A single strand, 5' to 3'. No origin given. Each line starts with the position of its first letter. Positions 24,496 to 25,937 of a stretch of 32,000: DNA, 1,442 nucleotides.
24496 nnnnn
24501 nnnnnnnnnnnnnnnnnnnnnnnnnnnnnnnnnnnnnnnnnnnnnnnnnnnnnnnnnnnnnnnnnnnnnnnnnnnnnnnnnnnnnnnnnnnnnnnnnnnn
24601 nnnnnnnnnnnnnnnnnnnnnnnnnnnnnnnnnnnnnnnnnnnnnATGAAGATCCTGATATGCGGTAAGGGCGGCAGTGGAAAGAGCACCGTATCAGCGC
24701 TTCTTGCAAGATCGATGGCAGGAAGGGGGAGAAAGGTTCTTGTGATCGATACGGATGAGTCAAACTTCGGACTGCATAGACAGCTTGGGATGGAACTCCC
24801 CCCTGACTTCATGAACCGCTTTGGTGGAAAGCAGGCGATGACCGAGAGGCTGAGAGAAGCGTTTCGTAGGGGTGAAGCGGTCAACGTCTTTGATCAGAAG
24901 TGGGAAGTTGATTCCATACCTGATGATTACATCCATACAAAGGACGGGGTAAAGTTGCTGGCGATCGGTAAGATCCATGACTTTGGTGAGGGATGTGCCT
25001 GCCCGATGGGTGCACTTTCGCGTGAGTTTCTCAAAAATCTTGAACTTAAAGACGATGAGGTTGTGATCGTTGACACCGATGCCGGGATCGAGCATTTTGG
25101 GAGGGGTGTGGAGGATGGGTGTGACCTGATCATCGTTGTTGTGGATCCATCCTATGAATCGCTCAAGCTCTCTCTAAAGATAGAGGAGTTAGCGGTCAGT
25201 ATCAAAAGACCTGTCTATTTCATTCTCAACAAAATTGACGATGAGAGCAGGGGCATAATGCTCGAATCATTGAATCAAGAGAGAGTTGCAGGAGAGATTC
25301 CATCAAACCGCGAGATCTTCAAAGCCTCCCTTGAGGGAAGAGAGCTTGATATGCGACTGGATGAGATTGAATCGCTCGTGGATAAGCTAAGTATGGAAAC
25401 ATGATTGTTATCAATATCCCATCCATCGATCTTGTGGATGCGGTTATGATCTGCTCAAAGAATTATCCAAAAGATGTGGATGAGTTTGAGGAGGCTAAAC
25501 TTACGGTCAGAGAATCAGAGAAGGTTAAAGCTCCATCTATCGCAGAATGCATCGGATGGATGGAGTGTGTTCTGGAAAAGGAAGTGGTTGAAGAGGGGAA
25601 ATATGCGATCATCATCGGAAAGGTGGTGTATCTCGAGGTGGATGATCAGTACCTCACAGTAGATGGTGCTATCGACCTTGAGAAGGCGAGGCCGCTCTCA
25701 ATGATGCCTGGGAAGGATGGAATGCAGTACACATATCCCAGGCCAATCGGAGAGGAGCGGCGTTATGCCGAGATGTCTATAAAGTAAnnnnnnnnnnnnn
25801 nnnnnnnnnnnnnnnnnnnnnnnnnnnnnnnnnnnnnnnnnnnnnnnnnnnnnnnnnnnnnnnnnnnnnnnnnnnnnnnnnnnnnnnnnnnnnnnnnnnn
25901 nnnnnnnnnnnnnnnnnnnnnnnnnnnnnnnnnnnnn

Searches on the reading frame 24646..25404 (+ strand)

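Call 8: search_protein_families(library=ncbifam, proteins=[window:24646-25404:+], max_evalue=0.001)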
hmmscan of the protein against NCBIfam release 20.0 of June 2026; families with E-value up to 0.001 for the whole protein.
window:24646-25404:+ (252 aa): 26 families (the best 25 are shown)
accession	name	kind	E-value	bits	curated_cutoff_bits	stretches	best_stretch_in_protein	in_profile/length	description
TIGR01969.1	minD_arch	subfamily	5.2e-14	52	201.75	2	4-50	5-51/251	cell division ATPase MinD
NF041546.1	ParA_partition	equivalog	2.2e-12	47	180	1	7-38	7-38/203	ParA family partition ATPase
TIGR03371.1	cellulose_yhjQ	equivalog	1.7e-11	44.1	157.85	1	3-51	4-52/246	cellulose biosynthesis protein BcsQ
TIGR01968.1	minD_bact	equivalog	5.8e-10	38.9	212.9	1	4-39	6-41/261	septum site-determining protein MinD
NF053622.1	ATPseBagAMYCTU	equivalog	1.9e-07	30.8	400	1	5-38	12-45/325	ATPase BagA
TIGR03815.1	CpaE_hom_Actino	equivalog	7.8e-07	28.5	154.45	1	5-52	117-164/340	septum site-determining protein Ssd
NF008079.0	PRK10818.1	equivalog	8e-07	28.7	508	1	4-64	7-69/270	septum site-determining protein MinD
TIGR00345.1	GET3_arsA_TRC40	subfamily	1.9e-06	27.6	135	1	4-38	1-35/299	TRC40/GET3/ArsA family transport-energizing ATPase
NF047398.1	AAA_KGGVGR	domain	2.5e-06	28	90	1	8-70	11-70/190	KGGVGR-motif variant AAA ATPase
NF041136.1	MrpORP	equivalog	3.2e-06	26.7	450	1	4-38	10-44/365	iron-sulfur cluster carrier protein MrpORP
NF010461.0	PRK13886.1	subfamily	7.1e-06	25.6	360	1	2-43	5-46/241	conjugal transfer protein TraL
TIGR01281.1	DPOR_bchL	equivalog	1.2e-05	24.9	345.15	1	1-39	1-42/268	ferredoxin:protochlorophyllide reductase (ATP-dependent) iron-sulfur ATP-binding protein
NF053621.1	ATPseBagBMYCTU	equivalog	4.7e-05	22.6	521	1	3-40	15-52/371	ATPase BagB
TIGR01007.1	eps_fam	subfamily_domain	6.4e-05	22.6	108.05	1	8-40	26-58/204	polysaccharide biosynthesis tyrosine autokinase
TIGR04291.1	arsen_driv_ArsA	equivalog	8e-05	21.5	650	1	4-38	7-41/565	arsenical pump-driving ATPase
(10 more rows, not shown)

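Call 70: search_protein_families(library=pfam, proteins=[window:24646-25404:+], max_evalue=0.0001)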
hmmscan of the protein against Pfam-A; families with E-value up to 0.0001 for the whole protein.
window:24646-25404:+ (252 aa): 8 families
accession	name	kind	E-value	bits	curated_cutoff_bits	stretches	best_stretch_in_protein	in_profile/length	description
PF01656.29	CbiA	-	8.3e-14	52.1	25.4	1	5-232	4-123/125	CobQ/CobB/MinD/ParA nucleotide binding domain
PF13614.12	AAA_31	-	1.1e-07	32.4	27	1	7-38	9-40/177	AAA domain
PF10609.15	ParA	-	2.6e-07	30.7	27.1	1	4-50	8-54/246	NUBPL iron-transfer P-loop NTPase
PF02374.21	ArsA_ATPase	-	4.1e-07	30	24.3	1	3-37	4-38/305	Anion-transporting ATPase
PF00142.24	Fer4_NifH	-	3.7e-06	27.1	25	1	1-37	1-37/271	4Fe-4S iron sulfur cluster binding proteins, NifH/frxC family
PF09140.17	MipZ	-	9.1e-06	25.6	20.7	0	7-47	8-48/262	ATPase MipZ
PF01583.26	APS_kinase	-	3e-05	24.5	21.1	1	3-50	5-52/152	Adenylylsulphate kinase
PF06414.18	Zeta_toxin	-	3.6e-05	23.7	22.3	1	3-38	19-53/199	Zeta toxin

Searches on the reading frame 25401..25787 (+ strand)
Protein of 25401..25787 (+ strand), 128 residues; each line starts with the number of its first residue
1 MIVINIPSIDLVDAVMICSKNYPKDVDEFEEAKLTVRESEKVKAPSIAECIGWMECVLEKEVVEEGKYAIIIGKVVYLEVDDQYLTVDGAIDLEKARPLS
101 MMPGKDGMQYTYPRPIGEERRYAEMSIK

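Call 8: search_protein_families(library=ncbifam, proteins=[window:25401-25787:+], max_evalue=0.001)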
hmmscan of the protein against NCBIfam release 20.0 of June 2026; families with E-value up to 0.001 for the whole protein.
window:25401-25787:+ (128 aa): 0 families

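Call 70: search_protein_families(library=pfam, proteins=[window:25401-25787:+], max_evalue=0.0001)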
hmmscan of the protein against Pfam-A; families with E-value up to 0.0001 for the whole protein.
window:25401-25787:+ (128 aa): 1 family
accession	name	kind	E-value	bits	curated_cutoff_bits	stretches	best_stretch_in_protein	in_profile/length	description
PF01613.24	Flavin_Reduct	-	3.4e-13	50.4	27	1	3-83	58-136/153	Flavin reductase like domain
